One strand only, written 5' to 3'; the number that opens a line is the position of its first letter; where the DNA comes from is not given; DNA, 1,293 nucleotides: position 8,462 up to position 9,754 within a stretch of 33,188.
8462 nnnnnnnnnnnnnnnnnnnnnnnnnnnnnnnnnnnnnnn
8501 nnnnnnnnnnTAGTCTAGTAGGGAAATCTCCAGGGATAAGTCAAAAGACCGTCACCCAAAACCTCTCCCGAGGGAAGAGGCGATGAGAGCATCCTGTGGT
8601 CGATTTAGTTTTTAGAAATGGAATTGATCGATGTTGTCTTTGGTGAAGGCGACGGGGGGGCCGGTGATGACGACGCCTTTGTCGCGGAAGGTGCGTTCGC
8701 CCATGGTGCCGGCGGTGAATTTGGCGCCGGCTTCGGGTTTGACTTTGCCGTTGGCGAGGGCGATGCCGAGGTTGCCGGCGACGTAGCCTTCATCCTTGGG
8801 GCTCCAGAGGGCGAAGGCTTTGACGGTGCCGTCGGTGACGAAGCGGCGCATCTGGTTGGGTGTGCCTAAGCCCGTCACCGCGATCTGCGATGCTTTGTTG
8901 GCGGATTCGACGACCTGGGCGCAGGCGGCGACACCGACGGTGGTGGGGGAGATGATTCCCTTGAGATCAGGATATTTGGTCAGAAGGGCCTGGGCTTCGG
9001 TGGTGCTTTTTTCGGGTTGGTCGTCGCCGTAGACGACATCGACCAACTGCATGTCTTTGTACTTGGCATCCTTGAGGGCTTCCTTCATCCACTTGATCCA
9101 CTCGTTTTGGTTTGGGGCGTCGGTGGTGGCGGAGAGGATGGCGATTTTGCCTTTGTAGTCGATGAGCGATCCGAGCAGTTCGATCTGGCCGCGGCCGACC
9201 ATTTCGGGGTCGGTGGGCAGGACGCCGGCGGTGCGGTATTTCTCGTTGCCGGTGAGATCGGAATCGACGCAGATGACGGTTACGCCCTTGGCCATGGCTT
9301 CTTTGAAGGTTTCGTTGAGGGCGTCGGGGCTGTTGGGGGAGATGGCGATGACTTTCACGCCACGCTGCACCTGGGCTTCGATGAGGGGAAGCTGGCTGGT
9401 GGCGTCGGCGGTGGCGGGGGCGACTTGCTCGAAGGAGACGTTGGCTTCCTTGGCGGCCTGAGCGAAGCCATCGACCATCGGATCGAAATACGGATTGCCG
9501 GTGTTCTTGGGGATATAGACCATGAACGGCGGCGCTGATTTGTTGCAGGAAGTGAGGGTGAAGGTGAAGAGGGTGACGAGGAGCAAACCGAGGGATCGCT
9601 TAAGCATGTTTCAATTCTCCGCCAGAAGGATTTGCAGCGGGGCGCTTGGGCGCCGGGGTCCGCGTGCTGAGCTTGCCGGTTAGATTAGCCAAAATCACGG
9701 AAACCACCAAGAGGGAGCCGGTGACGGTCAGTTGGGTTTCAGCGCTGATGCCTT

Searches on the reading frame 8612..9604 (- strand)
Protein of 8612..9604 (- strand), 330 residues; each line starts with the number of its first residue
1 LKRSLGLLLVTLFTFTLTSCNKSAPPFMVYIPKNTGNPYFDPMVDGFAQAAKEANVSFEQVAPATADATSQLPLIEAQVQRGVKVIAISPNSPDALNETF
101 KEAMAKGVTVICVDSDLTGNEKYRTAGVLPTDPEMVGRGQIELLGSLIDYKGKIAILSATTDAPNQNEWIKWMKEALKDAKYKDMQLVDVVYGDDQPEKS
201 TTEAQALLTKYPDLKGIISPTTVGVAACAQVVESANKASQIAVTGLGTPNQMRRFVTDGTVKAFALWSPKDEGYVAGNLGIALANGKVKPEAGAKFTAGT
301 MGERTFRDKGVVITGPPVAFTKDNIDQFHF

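Call 36: find_related_loci(query=window:8612-9604:-, collection=genome_contigs, flank=10000)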
Query window:8612-9604:- (330 aa) in genome_contigs; peptide patterns used: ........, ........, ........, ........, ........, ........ (x = any residue, [..] = any of these).
101 stretches matched a pattern; 36 encode a relative of the query (tblastn E <= 1e-3); 36 distinct loci.
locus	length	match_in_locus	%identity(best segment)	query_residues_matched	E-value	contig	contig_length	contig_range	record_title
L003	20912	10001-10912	71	28-330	2e-149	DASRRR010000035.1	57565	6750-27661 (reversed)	MAG TPA_asm: Tepidisphaeraceae bacterium isolate SMAG_U4988 k141_3799034, whole genome shotgun sequence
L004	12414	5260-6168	63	28-330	1e-134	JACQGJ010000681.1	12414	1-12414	MAG: Armatimonadetes bacterium isolate NC_groundwater_1070_Ag_S2p5_59_96 S_2p5_S6_coassembly_k141_4795763, whole genome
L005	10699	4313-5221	66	28-330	2e-134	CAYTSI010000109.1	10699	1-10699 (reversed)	MAG TPA_asm: uncultured Spirochaetales bacterium isolate binchicken_co8_284 genome assembly, contig: NODE_11850_length_1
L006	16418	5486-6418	62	28-330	5e-122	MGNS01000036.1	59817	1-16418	MAG: Chloroflexi bacterium RBG_16_57_11 RBG_16_scaffold_1495, whole genome shotgun sequence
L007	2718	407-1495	55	2-330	2e-126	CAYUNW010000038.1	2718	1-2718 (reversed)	MAG TPA_asm: uncultured Gammaproteobacteria bacterium isolate binchicken_co274_42 genome assembly, contig: NODE_92075_le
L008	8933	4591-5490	53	29-330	3e-93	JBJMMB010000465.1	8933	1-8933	MAG: Chloroflexia bacterium isolate H1_18_all_fractions_metab_maxb_101_63_9 k255_6741410, whole genome shotgun sequence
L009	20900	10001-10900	50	29-330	2e-88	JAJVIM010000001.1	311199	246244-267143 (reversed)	MAG: Anaerolineae bacterium isolate Bin_81R c_000000000143, whole genome shotgun sequence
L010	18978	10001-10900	50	29-330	8e-88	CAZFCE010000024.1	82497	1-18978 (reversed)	MAG TPA_asm: uncultured Caldilineaceae bacterium isolate binchicken_co20_290 genome assembly, contig: NODE_771_length_82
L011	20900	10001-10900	51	29-330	2e-87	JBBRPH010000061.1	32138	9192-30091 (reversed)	MAG: Chloroflexia bacterium isolate La1_metabat2.426 LA1C_B2.426_k141_2736508L_32138_cov_13.9904, whole genome shotgun s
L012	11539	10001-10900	50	29-330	8e-87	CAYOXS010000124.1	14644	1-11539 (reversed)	MAG TPA_asm: uncultured Caldilineaceae bacterium isolate SRP323723_co1_131 genome assembly, contig: NODE_3389_length_146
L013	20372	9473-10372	51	29-330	1e-86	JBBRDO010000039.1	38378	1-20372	MAG: Chloroflexia bacterium isolate Co_metawrap_2454 Cmw_2454_k141_10862659_length_38378_cov_31.9903, whole genome shotg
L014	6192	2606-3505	51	29-330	2e-86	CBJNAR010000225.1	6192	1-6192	MAG TPA_asm: uncultured bacterium isolate SRR28262197_binner13_Refined_11 genome assembly, contig: ERZ27336831.2074, who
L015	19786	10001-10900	50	29-330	8e-86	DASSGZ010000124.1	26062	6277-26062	MAG TPA_asm: Chloroflexia bacterium isolate SMAG_U1046 k141_453235, whole genome shotgun sequence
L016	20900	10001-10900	48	29-330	2e-85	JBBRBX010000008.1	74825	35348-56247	MAG: Caldilineales bacterium isolate Co_metawrap_2370 Cmw_2370_k141_23525470_length_74825_cov_11.0000, whole genome shot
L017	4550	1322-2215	48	31-330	4e-85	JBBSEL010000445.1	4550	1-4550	MAG: Chloroflexia bacterium isolate LS1_sbin.44 LS1_sbin.44_K_249284_L_4550_cov_12.0000, whole genome shotgun sequence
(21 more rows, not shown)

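Call 51: find_related_loci(query=window:8612-9604:-, collection=metagenome_contigs, flank=10000)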
Query window:8612-9604:- (330 aa) in metagenome_contigs; peptide patterns used: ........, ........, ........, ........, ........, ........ (x = any residue, [..] = any of these).
180 stretches matched a pattern; 40 encode a relative of the query (tblastn E <= 1e-3); 40 distinct loci.
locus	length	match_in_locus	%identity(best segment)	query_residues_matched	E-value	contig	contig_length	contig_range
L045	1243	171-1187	68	2-330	2e-157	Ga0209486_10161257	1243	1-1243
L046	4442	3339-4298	68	17-330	3e-144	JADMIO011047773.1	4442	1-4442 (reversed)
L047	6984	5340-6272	62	28-330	3e-122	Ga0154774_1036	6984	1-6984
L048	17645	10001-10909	59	28-330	7e-110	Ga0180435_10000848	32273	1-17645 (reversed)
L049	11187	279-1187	59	28-330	6e-110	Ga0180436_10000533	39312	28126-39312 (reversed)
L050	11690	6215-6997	62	70-330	2e-100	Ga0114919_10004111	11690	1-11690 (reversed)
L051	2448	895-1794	53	29-330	9e-97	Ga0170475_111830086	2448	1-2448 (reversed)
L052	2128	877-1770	52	31-330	2e-96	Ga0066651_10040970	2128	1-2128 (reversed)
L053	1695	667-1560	50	31-330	3e-96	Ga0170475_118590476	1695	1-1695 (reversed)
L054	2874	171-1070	52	29-330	2e-92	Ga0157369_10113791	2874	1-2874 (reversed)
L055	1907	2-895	50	31-330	5e-95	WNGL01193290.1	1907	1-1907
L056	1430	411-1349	49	16-330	2e-96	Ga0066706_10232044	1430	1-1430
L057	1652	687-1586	50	29-330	5e-94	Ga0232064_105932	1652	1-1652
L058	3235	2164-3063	47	29-330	7e-84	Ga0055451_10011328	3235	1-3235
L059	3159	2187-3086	47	28-330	6e-80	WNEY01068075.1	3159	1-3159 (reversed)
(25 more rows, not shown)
